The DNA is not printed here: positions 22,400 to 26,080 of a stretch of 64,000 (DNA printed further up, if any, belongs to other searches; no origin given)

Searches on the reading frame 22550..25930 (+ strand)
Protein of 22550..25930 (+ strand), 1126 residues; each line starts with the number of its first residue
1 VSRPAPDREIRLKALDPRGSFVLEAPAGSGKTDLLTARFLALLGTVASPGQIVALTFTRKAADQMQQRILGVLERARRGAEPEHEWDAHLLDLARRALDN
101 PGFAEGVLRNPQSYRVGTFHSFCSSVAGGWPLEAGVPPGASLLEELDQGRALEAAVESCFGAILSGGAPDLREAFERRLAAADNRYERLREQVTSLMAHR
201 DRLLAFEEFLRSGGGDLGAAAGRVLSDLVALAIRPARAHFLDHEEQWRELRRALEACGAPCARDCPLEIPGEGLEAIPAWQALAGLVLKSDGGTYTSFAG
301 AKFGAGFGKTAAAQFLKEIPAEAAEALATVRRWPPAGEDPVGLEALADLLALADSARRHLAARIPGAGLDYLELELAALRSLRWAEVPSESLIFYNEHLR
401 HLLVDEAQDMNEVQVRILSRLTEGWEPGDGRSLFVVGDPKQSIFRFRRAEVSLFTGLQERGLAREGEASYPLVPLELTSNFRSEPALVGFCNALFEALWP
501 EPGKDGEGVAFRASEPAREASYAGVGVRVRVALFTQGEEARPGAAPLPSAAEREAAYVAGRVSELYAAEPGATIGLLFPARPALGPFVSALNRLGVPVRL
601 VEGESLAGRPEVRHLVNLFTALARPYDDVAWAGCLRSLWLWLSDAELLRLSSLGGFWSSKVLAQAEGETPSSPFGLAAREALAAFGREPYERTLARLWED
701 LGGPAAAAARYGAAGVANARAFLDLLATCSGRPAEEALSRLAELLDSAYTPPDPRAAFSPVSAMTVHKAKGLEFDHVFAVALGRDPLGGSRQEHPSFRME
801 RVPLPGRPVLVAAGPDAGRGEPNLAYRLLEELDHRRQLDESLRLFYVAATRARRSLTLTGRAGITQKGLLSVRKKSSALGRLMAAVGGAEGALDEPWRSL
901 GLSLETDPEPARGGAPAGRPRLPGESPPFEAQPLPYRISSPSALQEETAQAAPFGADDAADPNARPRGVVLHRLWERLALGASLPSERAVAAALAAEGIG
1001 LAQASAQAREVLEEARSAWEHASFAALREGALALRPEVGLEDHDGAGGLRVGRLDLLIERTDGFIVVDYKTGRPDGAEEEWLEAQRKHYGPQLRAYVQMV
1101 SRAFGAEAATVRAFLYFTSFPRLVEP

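Call 50: search_protein_families(library=pfam, proteins=[window:22550-25930:+], max_evalue=0.00001)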
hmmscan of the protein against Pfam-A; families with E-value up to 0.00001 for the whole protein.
window:22550-25930:+ (1126 aa): 5 families
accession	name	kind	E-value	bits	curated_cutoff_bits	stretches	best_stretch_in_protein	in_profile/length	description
PF00580.27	UvrD-helicase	-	4.4e-38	131.9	23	1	16-458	11-267/271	UvrD/REP helicase N-terminal domain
PF13361.12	UvrD_C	-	8.3e-19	68.6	25.6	1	717-859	239-346/350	UvrD-like helicase C-terminal domain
PF13245.12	AAA_19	-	6.2e-13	49.5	25.1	0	20-69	13-61/134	AAA domain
PF12705.13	PDDEXK_1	-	1.3e-11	45.3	22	1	961-1118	31-189/247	PD-(D/E)XK nuclease superfamily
PF13538.12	UvrD_C_2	-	1.3e-10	41.4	27.4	0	761-781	2-22/52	UvrD-like helicase C-terminal domain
